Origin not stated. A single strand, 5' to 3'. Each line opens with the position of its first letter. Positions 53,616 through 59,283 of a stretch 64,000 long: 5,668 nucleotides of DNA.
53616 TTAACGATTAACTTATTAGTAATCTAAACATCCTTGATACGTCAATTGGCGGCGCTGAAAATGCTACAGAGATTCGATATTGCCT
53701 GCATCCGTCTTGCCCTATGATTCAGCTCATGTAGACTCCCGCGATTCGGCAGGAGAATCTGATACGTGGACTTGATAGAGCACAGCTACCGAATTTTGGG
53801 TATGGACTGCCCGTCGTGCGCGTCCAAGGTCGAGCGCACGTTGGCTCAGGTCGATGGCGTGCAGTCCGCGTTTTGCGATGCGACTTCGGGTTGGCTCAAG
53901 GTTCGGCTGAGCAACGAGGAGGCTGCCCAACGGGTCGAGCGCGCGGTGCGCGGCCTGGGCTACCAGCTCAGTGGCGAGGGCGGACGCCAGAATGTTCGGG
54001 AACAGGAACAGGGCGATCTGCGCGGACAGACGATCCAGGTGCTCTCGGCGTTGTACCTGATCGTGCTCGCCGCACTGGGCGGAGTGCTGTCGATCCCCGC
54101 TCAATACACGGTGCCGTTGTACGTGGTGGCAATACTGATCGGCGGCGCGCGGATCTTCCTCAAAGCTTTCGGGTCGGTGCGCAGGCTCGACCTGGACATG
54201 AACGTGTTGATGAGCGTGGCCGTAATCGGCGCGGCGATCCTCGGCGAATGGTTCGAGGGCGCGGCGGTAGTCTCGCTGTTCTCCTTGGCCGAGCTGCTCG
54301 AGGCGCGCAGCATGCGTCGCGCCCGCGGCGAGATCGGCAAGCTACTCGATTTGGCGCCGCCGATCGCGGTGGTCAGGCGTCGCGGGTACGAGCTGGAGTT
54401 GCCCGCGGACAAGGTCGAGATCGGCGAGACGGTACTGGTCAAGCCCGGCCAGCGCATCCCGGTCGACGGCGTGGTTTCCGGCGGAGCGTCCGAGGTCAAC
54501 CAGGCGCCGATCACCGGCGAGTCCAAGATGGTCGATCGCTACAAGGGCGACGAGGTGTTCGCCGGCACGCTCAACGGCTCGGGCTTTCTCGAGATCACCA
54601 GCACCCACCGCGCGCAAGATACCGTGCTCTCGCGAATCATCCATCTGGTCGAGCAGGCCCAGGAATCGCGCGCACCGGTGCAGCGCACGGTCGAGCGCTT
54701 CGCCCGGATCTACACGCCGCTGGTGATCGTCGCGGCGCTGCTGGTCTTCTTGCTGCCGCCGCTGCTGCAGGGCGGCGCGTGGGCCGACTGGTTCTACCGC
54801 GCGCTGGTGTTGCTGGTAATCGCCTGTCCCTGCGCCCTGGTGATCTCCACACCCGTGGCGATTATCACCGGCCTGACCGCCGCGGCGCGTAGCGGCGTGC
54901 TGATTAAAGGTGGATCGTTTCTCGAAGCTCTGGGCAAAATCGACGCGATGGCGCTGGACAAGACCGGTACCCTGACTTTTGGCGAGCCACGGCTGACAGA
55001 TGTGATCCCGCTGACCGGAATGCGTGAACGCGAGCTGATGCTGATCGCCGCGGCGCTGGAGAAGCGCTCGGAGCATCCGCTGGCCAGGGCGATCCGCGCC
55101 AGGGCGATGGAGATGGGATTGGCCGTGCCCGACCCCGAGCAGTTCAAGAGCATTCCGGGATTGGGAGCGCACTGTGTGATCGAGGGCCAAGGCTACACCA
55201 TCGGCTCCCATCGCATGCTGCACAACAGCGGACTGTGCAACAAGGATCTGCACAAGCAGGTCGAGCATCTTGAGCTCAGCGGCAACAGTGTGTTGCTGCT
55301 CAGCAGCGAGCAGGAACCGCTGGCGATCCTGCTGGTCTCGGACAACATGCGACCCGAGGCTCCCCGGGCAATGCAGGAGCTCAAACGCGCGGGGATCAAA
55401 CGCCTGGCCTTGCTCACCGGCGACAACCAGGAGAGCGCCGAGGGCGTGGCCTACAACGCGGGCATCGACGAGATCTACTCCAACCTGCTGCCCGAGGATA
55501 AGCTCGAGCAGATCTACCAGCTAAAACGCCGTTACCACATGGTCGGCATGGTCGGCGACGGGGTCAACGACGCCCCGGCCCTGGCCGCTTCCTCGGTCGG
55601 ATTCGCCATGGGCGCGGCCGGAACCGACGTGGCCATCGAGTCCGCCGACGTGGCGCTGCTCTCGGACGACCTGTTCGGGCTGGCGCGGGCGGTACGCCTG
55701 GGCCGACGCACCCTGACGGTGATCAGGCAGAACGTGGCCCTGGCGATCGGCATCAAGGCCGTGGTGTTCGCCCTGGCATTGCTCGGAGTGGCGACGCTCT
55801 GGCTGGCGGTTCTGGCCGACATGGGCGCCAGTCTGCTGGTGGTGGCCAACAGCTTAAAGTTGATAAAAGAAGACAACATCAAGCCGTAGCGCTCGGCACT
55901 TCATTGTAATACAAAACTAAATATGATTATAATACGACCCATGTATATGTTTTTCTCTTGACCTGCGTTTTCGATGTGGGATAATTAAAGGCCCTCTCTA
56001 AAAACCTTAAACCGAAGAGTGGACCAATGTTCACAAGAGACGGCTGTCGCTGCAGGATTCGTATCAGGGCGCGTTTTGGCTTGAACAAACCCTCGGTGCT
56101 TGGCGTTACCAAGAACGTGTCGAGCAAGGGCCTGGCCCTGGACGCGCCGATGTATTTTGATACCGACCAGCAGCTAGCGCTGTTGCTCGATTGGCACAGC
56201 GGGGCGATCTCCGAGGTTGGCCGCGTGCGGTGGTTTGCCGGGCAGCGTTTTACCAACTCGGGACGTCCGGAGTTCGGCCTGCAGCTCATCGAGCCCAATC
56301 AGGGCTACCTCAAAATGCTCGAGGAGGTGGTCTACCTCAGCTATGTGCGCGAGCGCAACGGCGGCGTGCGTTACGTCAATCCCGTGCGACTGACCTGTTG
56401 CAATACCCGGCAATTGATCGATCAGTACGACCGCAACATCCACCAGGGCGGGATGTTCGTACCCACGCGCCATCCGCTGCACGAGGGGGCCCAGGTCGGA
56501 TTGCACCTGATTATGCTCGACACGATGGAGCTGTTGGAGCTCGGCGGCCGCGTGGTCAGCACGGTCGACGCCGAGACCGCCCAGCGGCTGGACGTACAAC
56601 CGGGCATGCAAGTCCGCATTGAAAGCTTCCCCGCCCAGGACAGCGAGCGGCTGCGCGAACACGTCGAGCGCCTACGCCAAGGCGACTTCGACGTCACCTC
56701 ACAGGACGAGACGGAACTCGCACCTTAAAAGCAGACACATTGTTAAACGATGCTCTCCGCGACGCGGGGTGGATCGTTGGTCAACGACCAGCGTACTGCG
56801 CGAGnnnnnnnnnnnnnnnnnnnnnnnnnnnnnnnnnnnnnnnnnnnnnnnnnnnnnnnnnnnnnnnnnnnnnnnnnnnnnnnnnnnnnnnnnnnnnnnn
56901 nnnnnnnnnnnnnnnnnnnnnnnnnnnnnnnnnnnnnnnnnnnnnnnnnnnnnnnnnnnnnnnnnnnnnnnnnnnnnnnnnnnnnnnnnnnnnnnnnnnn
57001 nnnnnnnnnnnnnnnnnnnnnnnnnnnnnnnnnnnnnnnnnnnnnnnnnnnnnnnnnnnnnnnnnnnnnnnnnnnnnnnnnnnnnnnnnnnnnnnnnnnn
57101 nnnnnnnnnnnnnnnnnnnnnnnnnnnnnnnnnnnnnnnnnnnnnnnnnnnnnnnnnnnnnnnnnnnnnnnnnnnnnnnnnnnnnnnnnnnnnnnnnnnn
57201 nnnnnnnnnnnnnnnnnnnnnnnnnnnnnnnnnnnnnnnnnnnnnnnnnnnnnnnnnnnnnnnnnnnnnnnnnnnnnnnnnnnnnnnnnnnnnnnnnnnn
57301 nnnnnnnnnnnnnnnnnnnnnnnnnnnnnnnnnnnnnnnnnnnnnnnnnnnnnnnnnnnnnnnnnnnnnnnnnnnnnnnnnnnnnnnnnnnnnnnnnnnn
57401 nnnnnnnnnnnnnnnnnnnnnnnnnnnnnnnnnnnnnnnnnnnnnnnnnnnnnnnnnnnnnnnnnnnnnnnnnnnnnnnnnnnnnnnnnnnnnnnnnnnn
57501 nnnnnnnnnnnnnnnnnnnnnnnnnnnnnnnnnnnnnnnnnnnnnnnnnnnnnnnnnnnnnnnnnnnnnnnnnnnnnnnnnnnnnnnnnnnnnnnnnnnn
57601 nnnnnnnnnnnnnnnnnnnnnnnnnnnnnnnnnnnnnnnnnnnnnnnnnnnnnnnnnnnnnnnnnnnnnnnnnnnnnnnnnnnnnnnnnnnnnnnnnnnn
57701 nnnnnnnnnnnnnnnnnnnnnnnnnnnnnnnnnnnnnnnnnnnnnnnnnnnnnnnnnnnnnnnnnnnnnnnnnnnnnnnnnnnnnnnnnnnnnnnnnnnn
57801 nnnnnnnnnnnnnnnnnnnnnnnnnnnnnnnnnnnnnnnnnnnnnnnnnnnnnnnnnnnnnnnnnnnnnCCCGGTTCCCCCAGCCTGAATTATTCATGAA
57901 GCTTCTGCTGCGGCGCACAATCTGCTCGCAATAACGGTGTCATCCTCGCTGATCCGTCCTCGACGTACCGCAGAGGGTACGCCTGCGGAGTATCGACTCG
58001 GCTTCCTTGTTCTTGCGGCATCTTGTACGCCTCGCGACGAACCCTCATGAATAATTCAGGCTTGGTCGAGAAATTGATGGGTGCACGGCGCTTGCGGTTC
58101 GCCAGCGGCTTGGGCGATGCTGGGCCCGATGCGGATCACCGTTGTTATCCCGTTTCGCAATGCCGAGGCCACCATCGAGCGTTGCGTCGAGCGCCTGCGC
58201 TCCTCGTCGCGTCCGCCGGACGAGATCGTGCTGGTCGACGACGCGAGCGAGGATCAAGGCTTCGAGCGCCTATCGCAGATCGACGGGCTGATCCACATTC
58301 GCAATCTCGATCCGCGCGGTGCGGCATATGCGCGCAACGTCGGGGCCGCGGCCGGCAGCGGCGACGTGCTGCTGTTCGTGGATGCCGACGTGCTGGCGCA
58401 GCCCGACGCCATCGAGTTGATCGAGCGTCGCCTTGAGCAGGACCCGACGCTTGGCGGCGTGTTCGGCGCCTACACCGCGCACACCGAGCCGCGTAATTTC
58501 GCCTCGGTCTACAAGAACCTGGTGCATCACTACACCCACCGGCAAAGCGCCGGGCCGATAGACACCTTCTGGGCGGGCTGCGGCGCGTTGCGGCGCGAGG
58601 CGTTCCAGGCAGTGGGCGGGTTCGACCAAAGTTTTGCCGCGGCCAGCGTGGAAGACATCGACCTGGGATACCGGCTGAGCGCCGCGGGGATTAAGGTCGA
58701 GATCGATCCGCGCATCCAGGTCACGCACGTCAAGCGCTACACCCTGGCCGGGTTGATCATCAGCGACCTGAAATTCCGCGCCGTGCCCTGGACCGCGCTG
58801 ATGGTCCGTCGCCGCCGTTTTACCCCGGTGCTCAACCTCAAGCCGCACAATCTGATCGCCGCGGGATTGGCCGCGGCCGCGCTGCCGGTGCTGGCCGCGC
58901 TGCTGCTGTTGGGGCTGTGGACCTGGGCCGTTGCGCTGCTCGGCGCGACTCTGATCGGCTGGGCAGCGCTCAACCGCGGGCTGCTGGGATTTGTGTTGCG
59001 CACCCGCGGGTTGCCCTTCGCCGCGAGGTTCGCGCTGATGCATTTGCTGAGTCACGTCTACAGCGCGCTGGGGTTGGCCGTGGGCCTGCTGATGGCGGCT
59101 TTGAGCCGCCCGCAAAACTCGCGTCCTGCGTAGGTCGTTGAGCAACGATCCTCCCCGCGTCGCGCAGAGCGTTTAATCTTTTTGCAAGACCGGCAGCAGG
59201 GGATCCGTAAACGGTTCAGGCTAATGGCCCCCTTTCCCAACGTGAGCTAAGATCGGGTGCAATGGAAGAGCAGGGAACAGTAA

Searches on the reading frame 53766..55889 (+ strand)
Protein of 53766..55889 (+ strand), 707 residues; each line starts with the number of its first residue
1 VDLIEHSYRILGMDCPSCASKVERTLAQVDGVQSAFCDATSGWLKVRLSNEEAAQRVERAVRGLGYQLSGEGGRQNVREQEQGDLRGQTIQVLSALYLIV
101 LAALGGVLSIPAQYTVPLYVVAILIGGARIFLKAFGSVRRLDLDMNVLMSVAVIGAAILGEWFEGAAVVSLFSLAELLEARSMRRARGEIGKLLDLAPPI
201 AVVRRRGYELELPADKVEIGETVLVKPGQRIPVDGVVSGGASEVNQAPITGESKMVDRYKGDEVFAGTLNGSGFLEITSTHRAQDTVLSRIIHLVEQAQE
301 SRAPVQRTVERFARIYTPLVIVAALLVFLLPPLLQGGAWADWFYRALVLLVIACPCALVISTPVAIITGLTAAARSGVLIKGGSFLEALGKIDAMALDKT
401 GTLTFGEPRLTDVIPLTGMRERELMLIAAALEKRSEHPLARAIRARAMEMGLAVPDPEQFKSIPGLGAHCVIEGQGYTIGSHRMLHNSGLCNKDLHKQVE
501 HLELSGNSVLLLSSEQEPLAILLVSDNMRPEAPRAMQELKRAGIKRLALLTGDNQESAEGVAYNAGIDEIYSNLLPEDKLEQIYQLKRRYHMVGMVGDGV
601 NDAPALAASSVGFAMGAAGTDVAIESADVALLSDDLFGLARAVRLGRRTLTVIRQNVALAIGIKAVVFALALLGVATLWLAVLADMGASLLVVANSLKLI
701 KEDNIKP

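Call 89: search_protein_families(library=pfam, proteins=[window:53766-55889:+], max_evalue=0.00001)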
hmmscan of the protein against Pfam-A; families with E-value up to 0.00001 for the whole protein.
window:53766-55889:+ (707 aa): 3 families
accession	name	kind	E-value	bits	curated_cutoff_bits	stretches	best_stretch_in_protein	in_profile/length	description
PF00122.25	E1-E2_ATPase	-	4.8e-52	176.5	28.1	1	196-375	2-180/181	E1-E2 ATPase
PF00702.32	Hydrolase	-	3.1e-32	113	26.4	1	392-608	1-189/191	haloacid dehalogenase-like hydrolase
PF00403.32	HMA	-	1.1e-08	35.8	24.8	1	8-67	2-62/62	Heavy-metal-associated domain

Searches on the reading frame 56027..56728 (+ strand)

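Call 13: search_protein_families(library=pfam, proteins=[window:56027-56728:+])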
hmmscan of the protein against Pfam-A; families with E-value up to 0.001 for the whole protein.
window:56027-56728:+ (233 aa): 1 family
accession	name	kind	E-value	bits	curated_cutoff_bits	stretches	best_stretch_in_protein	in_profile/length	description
PF07238.19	PilZ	-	3.3e-15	56.7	22.5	2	114-214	8-101/102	PilZ domain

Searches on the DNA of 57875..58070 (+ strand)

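Call 62: search_dna_similar(query=window:57875-58070:+, collection=plasmids, mode=distant, max_evalue=0.01, max_rows=15)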
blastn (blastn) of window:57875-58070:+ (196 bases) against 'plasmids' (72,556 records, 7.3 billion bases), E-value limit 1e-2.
No match.

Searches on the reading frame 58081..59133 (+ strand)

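Call 13: search_protein_families(library=pfam, proteins=[window:58081-59133:+])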
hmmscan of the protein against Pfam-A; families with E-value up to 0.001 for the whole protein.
window:58081-59133:+ (350 aa): 6 families
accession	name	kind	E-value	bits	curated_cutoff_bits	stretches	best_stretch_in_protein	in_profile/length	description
PF00535.33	Glycos_transf_2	-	1e-24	87.8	23.3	1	20-178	1-167/168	Glycosyl transferase family 2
PF13641.12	Glyco_tranf_2_3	-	7.8e-16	59.2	27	1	18-226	2-221/230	Glycosyltransferase like family 2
PF10111.15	Glyco_tranf_2_2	-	3.3e-15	56.7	27.3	1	20-209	1-209/276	Glycosyltransferase like family 2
PF13632.12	Glyco_trans_2_3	-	9.6e-11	42.3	27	1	98-296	3-197/198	Glycosyl transferase family group 2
PF13506.12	Glyco_transf_21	-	4.3e-10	39.8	21.7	1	91-219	28-158/174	Glycosyl transferase family 21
PF02709.20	Glyco_transf_7C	-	1.3e-06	28.4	23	1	157-211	13-67/78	N-terminal domain of galactosyltransferase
